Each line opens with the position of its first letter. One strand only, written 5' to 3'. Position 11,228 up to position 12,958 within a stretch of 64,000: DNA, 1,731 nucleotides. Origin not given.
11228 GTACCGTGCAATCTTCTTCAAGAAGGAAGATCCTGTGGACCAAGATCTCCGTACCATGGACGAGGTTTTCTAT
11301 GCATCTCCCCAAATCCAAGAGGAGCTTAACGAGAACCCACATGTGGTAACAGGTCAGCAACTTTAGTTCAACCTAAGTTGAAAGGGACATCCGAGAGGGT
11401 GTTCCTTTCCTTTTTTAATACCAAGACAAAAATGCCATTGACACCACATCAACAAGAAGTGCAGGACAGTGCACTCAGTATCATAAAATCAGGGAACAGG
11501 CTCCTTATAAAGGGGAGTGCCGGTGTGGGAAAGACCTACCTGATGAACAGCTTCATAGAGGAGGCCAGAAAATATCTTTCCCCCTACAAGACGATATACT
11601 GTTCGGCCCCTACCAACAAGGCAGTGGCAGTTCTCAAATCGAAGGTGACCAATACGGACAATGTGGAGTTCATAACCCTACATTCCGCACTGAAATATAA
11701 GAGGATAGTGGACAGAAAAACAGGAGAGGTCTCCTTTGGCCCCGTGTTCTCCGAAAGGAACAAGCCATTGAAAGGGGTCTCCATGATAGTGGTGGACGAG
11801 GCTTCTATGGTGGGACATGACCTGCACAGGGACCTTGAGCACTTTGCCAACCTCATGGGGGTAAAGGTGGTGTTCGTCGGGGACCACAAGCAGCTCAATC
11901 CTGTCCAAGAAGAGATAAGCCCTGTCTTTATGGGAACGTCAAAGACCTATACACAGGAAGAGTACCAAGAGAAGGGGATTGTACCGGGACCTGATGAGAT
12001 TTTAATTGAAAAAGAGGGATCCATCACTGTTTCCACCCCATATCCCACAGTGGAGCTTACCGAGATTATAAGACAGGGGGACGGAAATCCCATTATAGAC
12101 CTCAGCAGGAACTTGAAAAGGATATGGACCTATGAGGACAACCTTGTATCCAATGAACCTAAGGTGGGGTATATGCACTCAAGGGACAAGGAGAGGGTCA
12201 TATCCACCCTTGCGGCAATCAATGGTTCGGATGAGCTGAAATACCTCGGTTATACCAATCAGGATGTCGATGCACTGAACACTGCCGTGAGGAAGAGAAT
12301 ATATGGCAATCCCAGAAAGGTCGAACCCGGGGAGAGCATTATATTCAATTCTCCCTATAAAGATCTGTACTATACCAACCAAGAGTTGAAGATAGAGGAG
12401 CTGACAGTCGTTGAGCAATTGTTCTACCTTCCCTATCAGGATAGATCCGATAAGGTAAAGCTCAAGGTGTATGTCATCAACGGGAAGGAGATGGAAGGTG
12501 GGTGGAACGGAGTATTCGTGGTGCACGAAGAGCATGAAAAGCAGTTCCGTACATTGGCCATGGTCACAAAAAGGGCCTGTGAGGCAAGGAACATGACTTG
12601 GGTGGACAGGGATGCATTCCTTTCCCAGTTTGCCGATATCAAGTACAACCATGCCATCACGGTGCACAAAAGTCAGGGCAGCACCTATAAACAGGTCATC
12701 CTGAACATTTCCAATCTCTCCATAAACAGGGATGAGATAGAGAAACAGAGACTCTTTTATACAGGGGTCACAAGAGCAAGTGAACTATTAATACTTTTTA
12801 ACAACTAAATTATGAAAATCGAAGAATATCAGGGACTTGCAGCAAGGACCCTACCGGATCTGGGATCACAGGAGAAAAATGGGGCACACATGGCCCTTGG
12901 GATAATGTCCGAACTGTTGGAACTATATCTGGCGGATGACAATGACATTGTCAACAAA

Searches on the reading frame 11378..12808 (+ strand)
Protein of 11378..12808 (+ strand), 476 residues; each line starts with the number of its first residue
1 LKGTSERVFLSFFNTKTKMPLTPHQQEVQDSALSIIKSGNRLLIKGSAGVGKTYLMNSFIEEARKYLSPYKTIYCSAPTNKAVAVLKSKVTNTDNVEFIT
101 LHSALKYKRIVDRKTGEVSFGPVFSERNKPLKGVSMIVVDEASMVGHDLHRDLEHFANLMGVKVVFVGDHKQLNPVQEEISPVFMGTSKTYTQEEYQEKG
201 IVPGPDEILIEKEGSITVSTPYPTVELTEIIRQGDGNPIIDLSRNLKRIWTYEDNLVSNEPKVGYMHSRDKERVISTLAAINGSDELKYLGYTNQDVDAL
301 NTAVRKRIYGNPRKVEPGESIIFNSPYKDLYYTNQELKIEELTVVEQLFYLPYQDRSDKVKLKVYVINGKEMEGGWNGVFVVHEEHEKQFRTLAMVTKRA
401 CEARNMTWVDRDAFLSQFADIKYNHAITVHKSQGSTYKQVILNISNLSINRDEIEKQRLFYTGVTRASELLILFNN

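Call 12: search_protein_families(library=phrogs, proteins=[window:11378-12808:+], max_evalue=0.01)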
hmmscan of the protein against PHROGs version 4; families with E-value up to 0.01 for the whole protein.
window:11378-12808:+ (476 aa): 11 families
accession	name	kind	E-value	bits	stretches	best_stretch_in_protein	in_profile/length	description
phrog_325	-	DNA, RNA and nucleotide metabolism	1.1e-89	302.9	1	14-475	464-868/986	Dda-like helicase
phrog_25471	-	unknown function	1e-36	127.5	1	19-171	1-158/162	-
phrog_4412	-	DNA, RNA and nucleotide metabolism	1.6e-29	103.8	2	26-176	332-463/743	exonuclease V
phrog_1967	-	DNA, RNA and nucleotide metabolism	1.6e-13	51.2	2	11-123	143-249/776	DNA helicase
phrog_25411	-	unknown function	2.7e-07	30.6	1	136-178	356-394/627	-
phrog_170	-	other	2.3e-05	25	1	15-78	70-128/323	PhoH-like phosphate starvation-inducible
phrog_168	-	DNA, RNA and nucleotide metabolism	0.00022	22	1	26-156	27-123/314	clamp loader of DNA polymerase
phrog_4740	-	unknown function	0.00081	19.4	1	39-76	20-57/627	-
phrog_6841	-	unknown function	0.0037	17.1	1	24-79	39-94/470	-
phrog_2630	-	unknown function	0.0064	16.8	0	22-75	14-67/326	-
phrog_2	-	head and packaging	0.0082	15.9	0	21-145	266-375/807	terminase large subunit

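Call 26: search_dna_similar(query=window:11432-12808:+, collection=phages, mode=protein, max_rows=30)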
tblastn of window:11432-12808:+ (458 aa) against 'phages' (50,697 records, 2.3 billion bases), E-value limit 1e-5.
Records with a match: 1722; places in all: 1724; records where one place covers at least 80% of the query: 1488.
Best place of each record, by identity: <60% 1722.
By first word of the organism name: Escherichia 503; Klebsiella 285; Vibrio 117; Pseudomonas 96; Flavobacterium 91; Shigella 73; Acinetobacter 72; Salmonella 45; Enterobacteria 40; Aeromonas 38; and 58 more.
By host as written in the record: - 247; Escherichia coli 221; Klebsiella pneumoniae 98; Flavobacterium columnare 56; Pseudomonas aeruginosa 30; Escherichia coli B 28; Acinetobacter baumannii 19; Shigella sp. 19; and 438 more.
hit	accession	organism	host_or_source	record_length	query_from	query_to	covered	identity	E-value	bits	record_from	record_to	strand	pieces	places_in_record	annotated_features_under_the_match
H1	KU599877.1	Flavobacterium phage Fpv1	Flavobacterium psychrophilum 950106-1/1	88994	1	457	100%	46.3%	2e-131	424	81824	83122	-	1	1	hypothetical protein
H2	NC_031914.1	Flavobacterium phage Fpv1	Flavobacterium psychrophilum 950106-1/1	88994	1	457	100%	46.3%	2e-131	424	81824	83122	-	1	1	hypothetical protein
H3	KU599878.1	Flavobacterium phage Fpv2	Flavobacterium psychrophilum 950106-1/1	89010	1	457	100%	46.3%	2e-131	424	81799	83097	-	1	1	hypothetical protein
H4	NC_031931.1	Flavobacterium phage Fpv2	Flavobacterium psychrophilum 950106-1/1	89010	1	457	100%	46.3%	2e-131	424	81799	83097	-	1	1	hypothetical protein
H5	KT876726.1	Flavobacterium phage FpV21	Flavobacterium psychrophilum 950106-1/1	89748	1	457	100%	46.3%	2e-131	424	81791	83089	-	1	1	hypothetical protein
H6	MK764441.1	Flavobacterium phage FPSV-F12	Flavobacterium psychrophilum 950106-1/1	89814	1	457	100%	46.3%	2e-131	424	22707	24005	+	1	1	hypothetical protein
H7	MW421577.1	Flavobacterium phage FPSV-S30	Flavobacterium psychrophilum strain ...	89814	1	457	100%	46.3%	2e-131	424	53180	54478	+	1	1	record has no annotation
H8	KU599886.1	Flavobacterium phage Fpv20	Flavobacterium psychrophilum 950106-1/1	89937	1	457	100%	46.3%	2e-131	424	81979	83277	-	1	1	hypothetical protein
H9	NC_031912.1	Flavobacterium phage Fpv20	Flavobacterium psychrophilum 950106-1/1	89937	1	457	100%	46.3%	2e-131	424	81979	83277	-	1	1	hypothetical protein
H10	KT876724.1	Flavobacterium phage FpV4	Flavobacterium psychrophilum 950106-1/1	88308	1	457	100%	46.2%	7e-82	423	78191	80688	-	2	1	endodeoxyribonuclease | hypothetical protein (x2)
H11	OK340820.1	Flavobacterium phage FpV4-1.1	Flavobacterium psychrophilum 020612-2/1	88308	1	457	100%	46.2%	7e-82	423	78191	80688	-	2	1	record has no annotation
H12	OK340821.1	Flavobacterium phage FpV4-1.2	Flavobacterium psychrophilum 020612-2/1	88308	1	457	100%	46.2%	7e-82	423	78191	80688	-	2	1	record has no annotation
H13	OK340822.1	Flavobacterium phage FpV4-1.3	Flavobacterium psychrophilum 020612-2/1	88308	1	457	100%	46.2%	7e-82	423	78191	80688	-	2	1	record has no annotation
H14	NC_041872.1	Flavobacterium phage FpV4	Flavobacterium psychrophilum 950106-1/1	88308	1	457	100%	46.2%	7e-82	423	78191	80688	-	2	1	endodeoxyribonuclease | hypothetical protein (x2)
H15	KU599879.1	Flavobacterium phage Fpv3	Flavobacterium psychrophilum 950106-1/1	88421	1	457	100%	46.2%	7e-82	423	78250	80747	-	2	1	hypothetical protein (x3)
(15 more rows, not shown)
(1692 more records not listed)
